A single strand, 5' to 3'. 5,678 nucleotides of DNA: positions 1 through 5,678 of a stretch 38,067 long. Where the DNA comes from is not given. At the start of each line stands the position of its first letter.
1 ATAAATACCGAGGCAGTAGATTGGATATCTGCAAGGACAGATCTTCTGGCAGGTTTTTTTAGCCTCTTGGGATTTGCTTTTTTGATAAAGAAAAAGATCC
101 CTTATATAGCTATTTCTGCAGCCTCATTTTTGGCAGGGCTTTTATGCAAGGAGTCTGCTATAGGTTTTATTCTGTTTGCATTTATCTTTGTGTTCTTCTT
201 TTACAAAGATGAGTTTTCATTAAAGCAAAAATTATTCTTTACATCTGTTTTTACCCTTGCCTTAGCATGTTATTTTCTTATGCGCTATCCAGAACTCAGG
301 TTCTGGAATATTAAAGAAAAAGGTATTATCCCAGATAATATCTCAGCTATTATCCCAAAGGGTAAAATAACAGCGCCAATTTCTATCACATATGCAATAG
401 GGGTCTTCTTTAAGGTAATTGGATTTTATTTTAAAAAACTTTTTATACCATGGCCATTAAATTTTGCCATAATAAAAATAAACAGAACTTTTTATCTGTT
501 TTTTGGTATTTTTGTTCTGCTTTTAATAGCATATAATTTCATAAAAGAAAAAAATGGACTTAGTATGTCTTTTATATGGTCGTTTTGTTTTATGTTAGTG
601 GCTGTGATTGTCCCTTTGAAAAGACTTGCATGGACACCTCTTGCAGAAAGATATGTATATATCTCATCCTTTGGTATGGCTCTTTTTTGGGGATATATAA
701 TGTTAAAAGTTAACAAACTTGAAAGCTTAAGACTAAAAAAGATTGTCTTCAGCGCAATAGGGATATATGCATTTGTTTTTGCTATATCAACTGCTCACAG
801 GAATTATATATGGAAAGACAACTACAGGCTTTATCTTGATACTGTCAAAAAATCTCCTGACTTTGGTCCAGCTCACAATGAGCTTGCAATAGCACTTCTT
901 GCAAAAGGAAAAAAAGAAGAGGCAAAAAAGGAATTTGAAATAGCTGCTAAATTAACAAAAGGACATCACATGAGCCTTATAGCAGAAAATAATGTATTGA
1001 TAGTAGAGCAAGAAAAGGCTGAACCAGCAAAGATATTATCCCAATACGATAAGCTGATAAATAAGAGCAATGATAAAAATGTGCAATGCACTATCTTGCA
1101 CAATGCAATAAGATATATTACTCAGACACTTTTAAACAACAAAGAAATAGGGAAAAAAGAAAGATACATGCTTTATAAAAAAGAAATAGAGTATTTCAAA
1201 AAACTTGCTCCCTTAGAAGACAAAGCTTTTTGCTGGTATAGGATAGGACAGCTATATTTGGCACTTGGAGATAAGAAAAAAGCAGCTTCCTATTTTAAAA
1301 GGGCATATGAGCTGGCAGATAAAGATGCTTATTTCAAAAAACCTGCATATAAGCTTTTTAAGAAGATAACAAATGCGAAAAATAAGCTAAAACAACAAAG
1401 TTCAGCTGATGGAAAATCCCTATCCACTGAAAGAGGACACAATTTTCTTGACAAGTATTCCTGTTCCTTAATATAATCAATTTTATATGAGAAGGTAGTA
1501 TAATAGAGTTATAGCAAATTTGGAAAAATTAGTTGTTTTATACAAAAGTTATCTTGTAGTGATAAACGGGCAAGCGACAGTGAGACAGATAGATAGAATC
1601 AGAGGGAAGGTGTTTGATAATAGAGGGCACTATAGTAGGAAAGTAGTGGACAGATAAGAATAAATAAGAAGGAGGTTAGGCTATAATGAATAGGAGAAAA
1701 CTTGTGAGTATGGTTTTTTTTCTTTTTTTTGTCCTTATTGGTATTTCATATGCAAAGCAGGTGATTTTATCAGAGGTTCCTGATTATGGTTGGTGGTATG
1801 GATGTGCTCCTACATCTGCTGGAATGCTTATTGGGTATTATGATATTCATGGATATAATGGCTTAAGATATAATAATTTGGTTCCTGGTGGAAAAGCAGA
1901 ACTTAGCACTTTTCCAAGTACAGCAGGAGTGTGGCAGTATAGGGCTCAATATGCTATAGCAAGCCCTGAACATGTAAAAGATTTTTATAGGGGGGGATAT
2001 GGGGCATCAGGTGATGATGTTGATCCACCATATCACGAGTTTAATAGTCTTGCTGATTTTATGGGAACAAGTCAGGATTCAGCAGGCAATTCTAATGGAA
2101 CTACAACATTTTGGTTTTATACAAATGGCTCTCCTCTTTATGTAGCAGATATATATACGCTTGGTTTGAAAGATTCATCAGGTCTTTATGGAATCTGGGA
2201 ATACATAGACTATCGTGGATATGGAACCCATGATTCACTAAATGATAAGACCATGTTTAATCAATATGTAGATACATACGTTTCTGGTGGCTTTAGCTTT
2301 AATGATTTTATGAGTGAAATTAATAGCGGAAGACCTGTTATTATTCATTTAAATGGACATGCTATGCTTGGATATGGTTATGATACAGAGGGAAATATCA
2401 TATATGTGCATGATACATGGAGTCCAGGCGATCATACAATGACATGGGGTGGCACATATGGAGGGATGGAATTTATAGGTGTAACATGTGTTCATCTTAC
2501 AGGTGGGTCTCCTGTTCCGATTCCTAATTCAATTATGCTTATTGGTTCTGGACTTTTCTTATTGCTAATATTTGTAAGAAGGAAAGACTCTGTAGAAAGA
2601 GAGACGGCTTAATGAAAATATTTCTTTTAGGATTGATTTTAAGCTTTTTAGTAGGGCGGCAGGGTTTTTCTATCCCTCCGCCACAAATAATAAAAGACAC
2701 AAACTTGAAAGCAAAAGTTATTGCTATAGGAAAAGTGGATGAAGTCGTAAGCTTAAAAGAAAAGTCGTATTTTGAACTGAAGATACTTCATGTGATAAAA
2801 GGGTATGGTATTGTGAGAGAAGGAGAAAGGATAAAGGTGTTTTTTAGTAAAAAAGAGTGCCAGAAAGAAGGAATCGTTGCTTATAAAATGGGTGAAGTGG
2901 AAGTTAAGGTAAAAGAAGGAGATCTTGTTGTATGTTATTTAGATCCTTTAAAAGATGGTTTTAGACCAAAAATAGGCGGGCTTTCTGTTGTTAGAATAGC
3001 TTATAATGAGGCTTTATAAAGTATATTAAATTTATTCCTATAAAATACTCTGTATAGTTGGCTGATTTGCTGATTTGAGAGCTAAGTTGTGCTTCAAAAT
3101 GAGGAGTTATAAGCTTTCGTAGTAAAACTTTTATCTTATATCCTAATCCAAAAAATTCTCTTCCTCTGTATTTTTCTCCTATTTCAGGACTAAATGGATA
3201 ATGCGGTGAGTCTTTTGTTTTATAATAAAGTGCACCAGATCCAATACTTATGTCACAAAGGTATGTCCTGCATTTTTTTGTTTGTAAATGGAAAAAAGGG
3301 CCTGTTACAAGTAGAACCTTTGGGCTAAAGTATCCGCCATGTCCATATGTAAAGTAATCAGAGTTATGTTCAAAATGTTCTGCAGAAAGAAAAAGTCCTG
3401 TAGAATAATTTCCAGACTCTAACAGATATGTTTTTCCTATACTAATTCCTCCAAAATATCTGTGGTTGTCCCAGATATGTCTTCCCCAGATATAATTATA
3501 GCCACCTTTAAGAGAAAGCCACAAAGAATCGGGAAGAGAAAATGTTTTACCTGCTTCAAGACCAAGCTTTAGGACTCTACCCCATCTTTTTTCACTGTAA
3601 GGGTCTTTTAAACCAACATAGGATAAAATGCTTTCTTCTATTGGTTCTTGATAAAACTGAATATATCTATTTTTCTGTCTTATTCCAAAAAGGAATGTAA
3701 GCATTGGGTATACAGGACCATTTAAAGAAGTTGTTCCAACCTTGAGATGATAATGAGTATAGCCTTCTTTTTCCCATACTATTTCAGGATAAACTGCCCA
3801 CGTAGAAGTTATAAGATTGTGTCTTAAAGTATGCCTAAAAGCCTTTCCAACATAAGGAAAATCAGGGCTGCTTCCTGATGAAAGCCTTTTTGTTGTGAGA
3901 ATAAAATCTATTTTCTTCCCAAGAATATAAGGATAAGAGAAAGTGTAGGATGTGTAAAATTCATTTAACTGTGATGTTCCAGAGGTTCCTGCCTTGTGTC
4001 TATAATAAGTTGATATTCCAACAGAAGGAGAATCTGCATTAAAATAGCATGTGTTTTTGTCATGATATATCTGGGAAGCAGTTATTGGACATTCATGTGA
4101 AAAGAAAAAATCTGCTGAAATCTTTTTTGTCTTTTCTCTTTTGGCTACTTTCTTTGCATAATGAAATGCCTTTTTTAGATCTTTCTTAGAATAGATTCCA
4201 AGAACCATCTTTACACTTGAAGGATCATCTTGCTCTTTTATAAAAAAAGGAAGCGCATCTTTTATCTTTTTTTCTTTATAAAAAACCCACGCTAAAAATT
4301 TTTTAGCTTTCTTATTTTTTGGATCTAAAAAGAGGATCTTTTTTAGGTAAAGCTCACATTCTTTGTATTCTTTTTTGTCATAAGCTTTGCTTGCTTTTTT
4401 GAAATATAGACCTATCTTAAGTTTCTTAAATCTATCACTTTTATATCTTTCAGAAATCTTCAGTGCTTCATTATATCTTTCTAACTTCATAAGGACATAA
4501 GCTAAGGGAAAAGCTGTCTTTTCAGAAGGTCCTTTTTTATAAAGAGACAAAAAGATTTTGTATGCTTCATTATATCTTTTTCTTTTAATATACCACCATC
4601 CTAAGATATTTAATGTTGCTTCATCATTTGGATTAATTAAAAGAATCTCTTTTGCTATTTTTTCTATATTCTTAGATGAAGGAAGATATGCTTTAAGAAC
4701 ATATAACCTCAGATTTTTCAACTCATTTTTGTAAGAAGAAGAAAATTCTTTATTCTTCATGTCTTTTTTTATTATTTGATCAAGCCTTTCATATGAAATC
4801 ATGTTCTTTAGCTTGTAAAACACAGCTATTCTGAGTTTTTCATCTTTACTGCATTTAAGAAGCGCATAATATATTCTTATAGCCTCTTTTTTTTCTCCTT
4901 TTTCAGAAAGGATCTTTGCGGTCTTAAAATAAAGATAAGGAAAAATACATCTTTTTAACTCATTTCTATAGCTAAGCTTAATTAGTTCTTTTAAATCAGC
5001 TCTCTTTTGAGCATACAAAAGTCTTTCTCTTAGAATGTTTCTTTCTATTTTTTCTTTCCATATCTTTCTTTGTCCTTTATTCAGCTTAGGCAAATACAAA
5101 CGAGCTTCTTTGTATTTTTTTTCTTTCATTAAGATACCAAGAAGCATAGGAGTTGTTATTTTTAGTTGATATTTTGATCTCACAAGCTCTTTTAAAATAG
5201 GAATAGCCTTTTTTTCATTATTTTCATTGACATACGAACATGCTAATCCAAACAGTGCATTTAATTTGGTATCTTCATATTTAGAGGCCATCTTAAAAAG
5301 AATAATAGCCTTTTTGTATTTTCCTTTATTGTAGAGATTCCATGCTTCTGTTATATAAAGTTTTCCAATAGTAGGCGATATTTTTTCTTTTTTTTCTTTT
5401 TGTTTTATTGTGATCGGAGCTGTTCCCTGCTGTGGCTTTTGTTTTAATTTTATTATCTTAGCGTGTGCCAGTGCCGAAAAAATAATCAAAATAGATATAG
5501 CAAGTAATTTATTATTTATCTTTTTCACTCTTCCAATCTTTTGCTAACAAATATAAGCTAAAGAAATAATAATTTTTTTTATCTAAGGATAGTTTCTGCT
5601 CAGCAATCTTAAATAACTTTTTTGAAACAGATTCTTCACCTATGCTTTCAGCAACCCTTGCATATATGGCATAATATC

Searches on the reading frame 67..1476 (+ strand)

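Call 80: search_protein_families(library=pfam, proteins=[window:67-1476:+], max_evalue=0.00001)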
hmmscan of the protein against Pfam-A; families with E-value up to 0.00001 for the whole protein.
window:67-1476:+ (469 aa): 4 families
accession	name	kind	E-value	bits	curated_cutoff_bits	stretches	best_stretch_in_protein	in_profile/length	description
PF07719.23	TPR_2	-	5.5e-11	42.1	27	1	387-419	1-33/34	Tetratricopeptide repeat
PF13181.12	TPR_8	-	4.5e-07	30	25.7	1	390-419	4-33/34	Tetratricopeptide repeat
PF13424.12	TPR_12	-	1.5e-06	28.7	30.1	0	372-418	28-76/77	Tetratricopeptide repeat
PF00515.34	TPR_1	-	2.8e-06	27.4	27.8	0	387-417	1-31/34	Tetratricopeptide repeat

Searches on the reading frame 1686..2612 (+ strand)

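Call 80: search_protein_families(library=pfam, proteins=[window:1686-2612:+], max_evalue=0.00001)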
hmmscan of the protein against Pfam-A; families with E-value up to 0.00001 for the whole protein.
window:1686-2612:+ (308 aa): 1 family
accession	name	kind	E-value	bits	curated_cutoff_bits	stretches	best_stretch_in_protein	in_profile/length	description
PF13529.12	Peptidase_C39_2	-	9.2e-11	42.9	24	1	169-245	55-143/143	Peptidase_C39 like family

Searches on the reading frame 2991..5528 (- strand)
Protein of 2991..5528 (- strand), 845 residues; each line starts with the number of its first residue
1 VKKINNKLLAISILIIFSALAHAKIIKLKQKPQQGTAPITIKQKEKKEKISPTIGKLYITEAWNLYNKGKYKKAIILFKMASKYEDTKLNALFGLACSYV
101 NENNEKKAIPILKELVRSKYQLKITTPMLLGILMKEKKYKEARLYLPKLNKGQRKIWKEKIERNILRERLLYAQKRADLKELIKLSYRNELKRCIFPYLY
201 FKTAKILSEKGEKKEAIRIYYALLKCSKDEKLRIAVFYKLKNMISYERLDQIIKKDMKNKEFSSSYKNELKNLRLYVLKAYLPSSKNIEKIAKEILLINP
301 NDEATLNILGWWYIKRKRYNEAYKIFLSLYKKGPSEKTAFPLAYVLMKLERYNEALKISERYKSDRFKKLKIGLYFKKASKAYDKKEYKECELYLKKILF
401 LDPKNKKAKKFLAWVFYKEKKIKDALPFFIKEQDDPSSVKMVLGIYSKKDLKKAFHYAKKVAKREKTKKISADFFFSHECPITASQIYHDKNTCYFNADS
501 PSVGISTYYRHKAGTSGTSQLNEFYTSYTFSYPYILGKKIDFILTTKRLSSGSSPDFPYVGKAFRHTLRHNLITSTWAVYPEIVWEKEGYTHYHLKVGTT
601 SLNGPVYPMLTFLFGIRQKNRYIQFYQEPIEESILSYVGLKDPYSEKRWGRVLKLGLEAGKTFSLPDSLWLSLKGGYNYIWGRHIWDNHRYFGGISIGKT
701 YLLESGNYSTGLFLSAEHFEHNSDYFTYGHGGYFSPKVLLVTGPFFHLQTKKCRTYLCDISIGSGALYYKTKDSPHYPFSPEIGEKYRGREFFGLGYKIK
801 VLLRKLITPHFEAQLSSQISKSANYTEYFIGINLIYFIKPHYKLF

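Call 80: search_protein_families(library=pfam, proteins=[window:2991-5528:-], max_evalue=0.00001)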
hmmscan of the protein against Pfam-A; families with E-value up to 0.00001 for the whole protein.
window:2991-5528:- (845 aa): 5 families
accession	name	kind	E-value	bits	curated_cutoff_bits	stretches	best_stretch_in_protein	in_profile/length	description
PF05420.17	BCSC_C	-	3.5e-36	125.5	23.5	1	519-837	1-334/336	Cellulose synthase operon protein C C-terminus (BCSC_C)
PF12895.13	ANAPC3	-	1.5e-11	44.9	27.2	1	288-358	8-78/82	Anaphase-promoting complex, cyclosome, subunit 3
PF14559.12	TPR_19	-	6.3e-09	36.5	25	0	68-118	4-54/68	Tetratricopeptide repeat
PF07719.23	TPR_2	-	1e-08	35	27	0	56-83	2-29/34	Tetratricopeptide repeat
PF13174.12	TPR_6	-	2.4e-06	28.2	26.3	0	91-117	2-28/33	Tetratricopeptide repeat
